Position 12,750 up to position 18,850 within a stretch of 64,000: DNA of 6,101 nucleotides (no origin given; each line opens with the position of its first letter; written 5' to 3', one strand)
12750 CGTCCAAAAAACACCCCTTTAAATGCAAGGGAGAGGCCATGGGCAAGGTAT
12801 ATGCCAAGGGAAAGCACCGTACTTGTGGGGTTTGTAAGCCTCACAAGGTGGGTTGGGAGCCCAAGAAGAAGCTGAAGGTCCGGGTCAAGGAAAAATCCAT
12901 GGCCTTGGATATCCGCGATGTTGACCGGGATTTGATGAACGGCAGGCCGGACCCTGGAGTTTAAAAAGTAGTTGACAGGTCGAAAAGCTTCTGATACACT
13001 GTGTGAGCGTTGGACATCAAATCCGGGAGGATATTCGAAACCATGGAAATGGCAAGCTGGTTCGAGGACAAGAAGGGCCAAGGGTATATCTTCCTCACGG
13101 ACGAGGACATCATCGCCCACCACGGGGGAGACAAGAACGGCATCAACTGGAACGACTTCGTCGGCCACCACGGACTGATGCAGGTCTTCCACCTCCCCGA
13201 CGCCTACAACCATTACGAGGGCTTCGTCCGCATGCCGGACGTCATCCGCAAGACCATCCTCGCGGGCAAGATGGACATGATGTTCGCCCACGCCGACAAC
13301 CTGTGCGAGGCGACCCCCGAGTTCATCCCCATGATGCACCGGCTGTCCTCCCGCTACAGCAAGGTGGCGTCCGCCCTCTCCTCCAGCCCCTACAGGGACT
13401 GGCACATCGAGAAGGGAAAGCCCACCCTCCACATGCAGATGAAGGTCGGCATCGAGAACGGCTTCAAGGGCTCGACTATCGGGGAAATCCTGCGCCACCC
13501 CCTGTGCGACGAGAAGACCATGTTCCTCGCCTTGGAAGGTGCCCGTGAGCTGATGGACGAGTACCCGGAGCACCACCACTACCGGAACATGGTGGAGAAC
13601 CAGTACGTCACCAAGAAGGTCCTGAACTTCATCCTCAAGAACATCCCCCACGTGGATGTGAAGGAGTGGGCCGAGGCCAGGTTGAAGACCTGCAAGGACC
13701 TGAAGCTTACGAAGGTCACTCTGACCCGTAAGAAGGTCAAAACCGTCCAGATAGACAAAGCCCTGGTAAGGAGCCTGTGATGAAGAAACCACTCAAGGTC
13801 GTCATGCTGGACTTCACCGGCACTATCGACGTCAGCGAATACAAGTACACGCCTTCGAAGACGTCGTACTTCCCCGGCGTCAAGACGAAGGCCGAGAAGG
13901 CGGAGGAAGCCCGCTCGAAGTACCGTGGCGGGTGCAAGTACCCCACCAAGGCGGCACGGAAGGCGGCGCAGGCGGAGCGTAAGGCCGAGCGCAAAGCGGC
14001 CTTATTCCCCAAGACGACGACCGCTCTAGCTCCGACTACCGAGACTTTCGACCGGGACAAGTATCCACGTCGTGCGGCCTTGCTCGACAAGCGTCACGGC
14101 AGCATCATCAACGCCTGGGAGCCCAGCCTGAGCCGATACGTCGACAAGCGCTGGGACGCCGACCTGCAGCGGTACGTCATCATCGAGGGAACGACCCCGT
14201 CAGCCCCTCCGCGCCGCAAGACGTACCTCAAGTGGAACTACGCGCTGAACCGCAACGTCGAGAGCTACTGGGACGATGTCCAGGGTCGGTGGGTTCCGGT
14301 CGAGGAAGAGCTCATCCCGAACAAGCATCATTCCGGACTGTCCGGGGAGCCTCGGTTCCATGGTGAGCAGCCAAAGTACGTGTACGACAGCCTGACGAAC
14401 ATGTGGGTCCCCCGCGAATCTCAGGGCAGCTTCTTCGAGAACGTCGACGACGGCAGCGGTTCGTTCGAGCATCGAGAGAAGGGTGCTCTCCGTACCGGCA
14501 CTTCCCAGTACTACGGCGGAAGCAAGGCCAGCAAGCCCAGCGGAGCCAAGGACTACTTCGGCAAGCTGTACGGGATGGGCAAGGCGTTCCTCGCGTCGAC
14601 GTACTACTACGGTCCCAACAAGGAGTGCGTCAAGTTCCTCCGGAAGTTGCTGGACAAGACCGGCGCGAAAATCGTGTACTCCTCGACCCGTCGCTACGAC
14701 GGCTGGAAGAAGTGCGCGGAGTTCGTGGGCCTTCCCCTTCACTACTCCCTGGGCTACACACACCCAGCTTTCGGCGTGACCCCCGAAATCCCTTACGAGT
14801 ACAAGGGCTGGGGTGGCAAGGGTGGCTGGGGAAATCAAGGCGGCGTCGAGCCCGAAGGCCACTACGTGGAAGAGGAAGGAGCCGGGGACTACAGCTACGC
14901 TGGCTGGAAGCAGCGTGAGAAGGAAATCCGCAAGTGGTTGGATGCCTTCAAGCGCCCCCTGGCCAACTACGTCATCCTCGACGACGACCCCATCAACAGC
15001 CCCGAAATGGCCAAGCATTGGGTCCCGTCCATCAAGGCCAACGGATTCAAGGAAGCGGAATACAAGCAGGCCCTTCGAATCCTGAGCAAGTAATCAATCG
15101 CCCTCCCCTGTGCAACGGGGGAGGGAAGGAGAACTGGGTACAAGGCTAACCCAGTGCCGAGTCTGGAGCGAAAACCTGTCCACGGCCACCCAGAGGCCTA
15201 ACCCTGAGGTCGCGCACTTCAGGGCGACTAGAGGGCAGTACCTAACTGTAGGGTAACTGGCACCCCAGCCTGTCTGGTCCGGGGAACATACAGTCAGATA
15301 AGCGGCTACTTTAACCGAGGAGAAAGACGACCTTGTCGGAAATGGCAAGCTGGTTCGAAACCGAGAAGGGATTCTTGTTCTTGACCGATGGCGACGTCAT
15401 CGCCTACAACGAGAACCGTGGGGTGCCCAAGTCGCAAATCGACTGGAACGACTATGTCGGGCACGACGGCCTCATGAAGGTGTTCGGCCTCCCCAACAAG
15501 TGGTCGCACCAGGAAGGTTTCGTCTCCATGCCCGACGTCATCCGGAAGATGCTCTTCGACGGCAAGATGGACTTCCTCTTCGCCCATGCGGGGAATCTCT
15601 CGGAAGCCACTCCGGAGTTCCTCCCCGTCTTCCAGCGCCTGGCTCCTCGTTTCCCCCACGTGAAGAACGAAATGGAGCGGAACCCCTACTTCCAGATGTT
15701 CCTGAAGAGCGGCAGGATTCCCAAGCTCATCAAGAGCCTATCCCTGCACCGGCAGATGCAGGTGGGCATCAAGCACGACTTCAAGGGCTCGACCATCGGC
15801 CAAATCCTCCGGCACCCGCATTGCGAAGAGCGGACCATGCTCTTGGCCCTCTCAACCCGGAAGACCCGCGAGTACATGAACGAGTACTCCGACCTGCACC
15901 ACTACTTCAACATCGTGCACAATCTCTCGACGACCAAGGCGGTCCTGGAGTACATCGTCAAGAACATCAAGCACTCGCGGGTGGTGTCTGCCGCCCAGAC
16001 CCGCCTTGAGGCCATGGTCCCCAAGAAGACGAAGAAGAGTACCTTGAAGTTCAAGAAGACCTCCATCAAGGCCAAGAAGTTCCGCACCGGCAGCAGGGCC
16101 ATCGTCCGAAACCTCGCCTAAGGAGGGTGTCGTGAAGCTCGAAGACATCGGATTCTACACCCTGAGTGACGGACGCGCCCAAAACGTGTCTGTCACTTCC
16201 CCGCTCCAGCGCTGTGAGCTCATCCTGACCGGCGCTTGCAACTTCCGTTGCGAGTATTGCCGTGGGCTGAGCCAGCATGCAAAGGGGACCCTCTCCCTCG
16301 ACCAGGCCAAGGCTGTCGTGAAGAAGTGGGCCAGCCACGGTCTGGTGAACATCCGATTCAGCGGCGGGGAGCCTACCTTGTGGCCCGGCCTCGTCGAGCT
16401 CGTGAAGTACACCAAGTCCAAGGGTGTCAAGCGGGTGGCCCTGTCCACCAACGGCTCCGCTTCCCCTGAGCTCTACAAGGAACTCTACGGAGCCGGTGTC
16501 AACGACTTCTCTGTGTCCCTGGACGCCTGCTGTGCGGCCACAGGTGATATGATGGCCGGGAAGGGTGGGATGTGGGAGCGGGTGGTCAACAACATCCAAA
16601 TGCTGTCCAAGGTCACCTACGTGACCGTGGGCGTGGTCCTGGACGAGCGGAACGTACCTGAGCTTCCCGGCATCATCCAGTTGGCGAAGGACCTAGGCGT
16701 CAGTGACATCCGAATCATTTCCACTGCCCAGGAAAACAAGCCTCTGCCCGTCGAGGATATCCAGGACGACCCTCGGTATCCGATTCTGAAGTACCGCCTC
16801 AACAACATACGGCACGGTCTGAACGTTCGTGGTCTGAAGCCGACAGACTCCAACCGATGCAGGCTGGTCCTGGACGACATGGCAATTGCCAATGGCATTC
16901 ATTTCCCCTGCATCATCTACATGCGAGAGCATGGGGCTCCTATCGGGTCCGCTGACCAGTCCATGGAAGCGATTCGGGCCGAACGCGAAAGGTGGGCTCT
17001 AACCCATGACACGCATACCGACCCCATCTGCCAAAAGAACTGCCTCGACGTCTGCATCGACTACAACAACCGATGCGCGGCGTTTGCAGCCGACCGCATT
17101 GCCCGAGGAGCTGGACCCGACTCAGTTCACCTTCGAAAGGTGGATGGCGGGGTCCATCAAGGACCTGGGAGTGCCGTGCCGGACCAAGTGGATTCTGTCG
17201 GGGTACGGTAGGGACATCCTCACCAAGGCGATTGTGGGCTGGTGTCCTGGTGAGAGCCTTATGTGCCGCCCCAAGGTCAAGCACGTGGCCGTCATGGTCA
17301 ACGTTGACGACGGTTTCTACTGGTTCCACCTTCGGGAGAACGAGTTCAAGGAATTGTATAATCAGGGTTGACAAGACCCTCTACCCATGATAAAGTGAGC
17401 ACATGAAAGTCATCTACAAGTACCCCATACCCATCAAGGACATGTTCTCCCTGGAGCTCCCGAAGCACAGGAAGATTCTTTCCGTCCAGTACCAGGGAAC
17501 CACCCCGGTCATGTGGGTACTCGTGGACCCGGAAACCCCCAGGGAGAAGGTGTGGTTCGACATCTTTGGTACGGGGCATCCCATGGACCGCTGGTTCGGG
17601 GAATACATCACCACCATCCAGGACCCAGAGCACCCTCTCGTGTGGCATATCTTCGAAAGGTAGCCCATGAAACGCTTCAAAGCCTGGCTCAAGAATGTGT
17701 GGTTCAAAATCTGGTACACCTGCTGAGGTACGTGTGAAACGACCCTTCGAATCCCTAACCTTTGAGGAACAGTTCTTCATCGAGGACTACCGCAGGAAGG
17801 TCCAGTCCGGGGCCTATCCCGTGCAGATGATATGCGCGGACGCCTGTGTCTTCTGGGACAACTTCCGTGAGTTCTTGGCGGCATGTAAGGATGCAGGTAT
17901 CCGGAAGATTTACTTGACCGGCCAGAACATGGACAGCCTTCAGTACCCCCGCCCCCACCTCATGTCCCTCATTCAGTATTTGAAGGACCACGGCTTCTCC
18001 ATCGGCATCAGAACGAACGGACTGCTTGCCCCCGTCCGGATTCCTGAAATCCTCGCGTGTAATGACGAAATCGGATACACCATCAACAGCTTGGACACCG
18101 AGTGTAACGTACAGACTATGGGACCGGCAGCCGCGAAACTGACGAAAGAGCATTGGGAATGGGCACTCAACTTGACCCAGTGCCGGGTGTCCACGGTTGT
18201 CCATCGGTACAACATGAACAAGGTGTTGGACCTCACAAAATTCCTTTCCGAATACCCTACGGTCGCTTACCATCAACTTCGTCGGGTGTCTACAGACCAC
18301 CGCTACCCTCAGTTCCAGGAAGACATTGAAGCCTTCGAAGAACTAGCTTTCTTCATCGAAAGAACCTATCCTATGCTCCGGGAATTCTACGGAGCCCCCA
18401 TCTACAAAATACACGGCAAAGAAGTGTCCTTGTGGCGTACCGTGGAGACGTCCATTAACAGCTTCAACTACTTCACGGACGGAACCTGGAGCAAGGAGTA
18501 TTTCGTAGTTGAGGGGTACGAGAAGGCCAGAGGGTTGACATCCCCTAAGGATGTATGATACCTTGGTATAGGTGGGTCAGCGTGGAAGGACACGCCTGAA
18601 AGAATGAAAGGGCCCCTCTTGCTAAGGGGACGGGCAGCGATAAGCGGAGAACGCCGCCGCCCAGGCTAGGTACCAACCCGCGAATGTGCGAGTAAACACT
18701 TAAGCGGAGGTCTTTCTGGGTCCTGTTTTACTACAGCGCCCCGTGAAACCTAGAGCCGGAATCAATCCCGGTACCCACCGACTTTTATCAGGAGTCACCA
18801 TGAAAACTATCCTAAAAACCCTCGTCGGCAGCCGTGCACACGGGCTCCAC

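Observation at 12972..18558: Duplicated cassette: unknown paralog A paired with a HAD-like phosphatase in one copy and a MoaA/SPASM-like radical SAM enzyme in the other, followed by a second radical-SAM-like gene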

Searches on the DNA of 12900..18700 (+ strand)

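Call 5: search_dna_similar(query=window:12900-18700:+, collection=phages, mode=near, max_rows=25)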
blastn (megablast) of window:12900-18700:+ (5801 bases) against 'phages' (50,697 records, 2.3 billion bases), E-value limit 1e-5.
No match.
